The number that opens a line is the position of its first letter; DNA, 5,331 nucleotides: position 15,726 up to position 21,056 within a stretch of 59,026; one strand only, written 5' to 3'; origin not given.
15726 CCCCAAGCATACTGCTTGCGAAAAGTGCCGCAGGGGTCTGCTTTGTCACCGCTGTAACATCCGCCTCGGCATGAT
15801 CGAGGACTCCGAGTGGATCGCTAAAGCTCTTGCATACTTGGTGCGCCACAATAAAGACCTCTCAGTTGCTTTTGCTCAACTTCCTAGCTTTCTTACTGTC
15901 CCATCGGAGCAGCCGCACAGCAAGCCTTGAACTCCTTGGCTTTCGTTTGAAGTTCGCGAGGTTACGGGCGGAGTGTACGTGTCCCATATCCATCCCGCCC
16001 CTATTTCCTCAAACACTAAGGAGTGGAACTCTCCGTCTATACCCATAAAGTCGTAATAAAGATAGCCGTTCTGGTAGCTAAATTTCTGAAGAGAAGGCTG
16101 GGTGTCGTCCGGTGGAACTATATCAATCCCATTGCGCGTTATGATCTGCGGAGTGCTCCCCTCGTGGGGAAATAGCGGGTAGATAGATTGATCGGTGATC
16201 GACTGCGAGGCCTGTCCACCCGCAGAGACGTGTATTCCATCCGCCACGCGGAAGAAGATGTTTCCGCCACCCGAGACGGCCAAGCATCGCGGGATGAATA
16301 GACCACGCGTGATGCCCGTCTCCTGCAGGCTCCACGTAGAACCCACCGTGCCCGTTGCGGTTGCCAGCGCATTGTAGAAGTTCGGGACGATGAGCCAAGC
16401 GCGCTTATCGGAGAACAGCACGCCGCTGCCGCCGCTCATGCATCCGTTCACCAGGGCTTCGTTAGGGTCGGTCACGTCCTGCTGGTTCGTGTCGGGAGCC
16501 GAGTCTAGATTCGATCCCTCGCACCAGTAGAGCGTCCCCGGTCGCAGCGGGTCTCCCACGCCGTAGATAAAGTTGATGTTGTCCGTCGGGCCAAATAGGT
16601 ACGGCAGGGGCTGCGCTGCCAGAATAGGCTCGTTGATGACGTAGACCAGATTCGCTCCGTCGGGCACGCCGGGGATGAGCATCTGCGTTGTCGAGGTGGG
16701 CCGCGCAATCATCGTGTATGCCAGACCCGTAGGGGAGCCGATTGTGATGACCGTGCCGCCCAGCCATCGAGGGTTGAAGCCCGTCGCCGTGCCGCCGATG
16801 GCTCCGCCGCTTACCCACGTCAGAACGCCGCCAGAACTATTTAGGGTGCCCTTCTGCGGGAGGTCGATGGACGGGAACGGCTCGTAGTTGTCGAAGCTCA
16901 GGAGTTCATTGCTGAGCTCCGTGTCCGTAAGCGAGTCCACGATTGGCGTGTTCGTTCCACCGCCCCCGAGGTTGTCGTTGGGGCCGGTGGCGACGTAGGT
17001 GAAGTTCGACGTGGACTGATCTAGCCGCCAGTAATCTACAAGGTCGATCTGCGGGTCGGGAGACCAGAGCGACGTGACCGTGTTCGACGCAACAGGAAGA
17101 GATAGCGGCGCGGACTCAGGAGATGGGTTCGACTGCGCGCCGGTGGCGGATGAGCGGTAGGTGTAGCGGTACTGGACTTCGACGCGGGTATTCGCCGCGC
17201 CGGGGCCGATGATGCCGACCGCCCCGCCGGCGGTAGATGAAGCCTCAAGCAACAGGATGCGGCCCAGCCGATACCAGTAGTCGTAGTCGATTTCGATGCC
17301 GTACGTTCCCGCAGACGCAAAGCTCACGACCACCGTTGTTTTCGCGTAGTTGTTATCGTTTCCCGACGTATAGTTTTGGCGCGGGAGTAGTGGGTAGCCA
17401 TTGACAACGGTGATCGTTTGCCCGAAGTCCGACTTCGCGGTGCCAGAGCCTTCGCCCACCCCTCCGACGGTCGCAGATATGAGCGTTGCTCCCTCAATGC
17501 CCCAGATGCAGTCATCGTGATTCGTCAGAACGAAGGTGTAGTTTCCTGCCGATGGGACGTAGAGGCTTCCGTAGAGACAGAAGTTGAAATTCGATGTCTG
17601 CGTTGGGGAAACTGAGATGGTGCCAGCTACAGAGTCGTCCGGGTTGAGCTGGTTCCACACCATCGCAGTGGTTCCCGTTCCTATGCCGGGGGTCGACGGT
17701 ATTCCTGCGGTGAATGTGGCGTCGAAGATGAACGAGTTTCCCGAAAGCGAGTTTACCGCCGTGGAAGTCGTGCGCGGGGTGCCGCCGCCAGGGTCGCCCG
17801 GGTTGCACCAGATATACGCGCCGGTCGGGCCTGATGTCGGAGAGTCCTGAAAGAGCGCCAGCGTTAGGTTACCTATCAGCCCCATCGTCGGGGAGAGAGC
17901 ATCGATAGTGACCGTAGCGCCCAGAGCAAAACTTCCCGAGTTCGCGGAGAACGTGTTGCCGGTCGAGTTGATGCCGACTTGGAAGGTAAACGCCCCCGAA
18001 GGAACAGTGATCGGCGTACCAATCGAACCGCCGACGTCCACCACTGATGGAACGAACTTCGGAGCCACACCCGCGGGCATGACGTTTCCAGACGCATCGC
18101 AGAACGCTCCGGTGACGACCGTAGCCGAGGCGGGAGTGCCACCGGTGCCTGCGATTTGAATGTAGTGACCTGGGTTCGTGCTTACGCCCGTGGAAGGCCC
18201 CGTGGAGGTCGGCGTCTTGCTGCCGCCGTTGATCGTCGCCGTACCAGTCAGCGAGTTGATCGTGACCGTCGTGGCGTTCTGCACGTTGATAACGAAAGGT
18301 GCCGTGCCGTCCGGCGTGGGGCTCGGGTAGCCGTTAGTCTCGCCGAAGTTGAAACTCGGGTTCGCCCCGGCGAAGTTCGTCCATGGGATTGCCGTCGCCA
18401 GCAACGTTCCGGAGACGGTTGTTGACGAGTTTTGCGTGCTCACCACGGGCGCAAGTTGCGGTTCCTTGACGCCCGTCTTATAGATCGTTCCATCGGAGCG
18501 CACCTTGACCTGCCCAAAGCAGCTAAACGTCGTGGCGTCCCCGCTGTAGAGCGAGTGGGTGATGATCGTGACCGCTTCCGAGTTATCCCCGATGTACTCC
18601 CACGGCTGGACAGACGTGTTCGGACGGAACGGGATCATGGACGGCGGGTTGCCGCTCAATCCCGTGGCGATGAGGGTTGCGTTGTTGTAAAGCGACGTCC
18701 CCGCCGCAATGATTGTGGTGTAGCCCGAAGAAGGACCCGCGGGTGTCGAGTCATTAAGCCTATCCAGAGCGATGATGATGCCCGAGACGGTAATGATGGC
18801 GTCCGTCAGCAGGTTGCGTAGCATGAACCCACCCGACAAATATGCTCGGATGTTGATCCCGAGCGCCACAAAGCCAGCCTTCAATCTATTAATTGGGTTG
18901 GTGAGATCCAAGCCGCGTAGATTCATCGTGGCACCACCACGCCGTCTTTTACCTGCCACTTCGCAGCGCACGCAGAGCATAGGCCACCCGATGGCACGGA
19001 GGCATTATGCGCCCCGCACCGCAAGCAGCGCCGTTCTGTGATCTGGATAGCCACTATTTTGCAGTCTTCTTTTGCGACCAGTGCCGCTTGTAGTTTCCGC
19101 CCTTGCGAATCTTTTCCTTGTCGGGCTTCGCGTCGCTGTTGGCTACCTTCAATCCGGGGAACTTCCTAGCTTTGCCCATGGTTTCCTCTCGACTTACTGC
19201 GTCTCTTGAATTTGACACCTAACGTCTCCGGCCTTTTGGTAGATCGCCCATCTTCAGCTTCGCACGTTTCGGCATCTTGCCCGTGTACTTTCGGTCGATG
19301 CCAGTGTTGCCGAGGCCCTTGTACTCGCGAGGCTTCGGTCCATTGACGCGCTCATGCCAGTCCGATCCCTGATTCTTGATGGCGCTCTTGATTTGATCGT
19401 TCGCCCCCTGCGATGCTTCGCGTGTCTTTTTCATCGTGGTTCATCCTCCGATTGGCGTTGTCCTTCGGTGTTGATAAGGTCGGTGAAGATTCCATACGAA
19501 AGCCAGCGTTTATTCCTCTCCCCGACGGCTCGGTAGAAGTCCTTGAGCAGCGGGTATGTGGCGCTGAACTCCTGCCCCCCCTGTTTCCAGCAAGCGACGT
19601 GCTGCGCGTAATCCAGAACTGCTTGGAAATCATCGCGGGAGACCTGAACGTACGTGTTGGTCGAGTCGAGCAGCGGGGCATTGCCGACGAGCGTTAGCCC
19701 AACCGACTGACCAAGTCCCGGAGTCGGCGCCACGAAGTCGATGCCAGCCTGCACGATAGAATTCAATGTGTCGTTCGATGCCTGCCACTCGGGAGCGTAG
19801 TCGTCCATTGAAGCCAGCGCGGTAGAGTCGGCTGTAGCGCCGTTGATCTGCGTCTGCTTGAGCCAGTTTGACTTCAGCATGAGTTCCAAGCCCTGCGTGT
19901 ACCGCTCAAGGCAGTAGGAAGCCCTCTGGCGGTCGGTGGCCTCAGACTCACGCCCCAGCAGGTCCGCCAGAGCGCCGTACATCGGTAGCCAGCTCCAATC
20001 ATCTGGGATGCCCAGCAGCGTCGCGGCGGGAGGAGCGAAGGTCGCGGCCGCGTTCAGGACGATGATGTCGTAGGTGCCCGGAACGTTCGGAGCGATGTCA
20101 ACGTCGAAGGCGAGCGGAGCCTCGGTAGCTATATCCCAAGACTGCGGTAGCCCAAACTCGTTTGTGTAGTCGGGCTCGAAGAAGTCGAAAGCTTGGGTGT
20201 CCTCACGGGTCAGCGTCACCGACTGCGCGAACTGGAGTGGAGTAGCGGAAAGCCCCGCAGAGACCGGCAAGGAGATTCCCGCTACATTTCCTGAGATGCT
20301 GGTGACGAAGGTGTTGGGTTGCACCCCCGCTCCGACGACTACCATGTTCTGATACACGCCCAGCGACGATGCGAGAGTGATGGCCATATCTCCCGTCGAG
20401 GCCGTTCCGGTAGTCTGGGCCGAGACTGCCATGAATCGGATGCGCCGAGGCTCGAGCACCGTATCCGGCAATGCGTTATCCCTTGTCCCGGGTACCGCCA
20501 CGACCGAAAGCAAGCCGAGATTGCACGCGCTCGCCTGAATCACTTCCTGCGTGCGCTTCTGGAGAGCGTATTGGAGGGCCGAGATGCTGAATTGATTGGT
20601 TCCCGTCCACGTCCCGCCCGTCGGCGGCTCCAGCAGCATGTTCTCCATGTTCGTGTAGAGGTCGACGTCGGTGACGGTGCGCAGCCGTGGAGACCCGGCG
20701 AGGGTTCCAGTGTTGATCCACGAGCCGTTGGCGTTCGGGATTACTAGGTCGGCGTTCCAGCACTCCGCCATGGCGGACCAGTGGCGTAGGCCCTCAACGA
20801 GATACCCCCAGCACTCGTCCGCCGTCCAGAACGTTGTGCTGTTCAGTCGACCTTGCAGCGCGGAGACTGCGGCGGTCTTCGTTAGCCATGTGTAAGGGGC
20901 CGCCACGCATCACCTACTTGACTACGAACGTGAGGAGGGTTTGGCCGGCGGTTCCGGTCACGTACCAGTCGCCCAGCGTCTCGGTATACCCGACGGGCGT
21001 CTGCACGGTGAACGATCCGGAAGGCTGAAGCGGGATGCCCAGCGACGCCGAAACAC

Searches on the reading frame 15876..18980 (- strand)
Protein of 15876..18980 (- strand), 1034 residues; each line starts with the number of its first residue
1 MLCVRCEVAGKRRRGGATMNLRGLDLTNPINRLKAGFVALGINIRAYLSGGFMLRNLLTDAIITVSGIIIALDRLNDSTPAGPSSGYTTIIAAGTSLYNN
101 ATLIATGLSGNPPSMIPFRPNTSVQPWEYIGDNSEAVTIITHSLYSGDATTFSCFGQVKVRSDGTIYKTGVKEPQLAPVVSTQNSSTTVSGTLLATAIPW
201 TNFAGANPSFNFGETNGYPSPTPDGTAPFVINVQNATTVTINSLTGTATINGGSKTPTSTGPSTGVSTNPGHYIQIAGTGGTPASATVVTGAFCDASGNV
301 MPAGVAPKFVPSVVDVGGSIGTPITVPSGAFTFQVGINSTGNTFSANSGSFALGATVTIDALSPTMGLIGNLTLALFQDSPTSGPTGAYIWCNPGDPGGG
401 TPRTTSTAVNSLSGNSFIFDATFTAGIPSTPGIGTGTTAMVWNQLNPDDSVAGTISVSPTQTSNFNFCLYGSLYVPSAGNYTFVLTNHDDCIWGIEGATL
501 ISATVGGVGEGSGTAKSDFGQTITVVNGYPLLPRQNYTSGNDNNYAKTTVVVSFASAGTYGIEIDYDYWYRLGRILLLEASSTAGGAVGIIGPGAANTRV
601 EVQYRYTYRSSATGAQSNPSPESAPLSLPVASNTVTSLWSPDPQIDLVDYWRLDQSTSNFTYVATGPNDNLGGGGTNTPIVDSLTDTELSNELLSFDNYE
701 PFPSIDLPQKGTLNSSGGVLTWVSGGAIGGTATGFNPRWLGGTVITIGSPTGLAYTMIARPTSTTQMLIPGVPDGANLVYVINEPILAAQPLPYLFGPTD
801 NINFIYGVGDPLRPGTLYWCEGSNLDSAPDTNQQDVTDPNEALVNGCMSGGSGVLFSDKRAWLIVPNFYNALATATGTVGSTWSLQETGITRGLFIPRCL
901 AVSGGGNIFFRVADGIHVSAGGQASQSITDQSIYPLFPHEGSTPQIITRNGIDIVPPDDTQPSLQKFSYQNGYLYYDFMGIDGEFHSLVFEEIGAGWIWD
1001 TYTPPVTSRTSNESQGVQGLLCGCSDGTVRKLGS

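Call 11: search_protein_families(library=phrogs, proteins=[window:15876-18980:-], max_evalue=0.001)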
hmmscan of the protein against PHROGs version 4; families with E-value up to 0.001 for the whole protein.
window:15876-18980:- (1034 aa): 0 families

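Call 53: search_protein_families(library=pfam, proteins=[window:15876-18980:-], max_evalue=0.01)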
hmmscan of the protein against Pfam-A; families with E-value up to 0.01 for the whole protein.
window:15876-18980:- (1034 aa): 0 families

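Call 56: search_solved_structures(query=window:15876-18980:-, max_evalue=1)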
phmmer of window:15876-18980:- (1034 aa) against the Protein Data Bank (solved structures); distinct sequences matched with E-value up to 1: 1.
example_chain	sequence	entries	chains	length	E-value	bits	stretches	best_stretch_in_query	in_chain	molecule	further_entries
5y7z_D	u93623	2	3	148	0.79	10.7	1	396-484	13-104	NANOBODY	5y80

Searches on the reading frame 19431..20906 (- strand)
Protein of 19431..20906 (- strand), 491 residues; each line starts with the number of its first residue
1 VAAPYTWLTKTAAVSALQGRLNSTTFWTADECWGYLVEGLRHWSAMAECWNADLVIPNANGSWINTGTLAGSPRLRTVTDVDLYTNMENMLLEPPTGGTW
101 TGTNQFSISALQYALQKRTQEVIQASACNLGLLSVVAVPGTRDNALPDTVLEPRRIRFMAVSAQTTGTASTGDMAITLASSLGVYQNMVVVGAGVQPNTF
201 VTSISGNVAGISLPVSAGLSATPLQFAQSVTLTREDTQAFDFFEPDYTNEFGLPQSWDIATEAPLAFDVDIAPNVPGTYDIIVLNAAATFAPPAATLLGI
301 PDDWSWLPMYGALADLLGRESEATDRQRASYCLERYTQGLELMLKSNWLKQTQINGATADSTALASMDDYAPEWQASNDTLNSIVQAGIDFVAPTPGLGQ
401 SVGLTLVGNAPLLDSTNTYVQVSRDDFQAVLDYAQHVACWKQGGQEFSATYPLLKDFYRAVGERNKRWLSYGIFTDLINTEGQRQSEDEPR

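Call 11: search_protein_families(library=phrogs, proteins=[window:19431-20906:-], max_evalue=0.001)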
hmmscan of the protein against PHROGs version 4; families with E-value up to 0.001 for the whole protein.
window:19431-20906:- (491 aa): 0 families

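Call 53: search_protein_families(library=pfam, proteins=[window:19431-20906:-], max_evalue=0.01)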
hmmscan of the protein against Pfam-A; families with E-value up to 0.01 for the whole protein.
window:19431-20906:- (491 aa): 0 families

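Call 57: search_solved_structures(query=window:19431-20906:-, max_evalue=1)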
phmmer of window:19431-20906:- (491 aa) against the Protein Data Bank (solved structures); distinct sequences matched with E-value up to 1: 0.
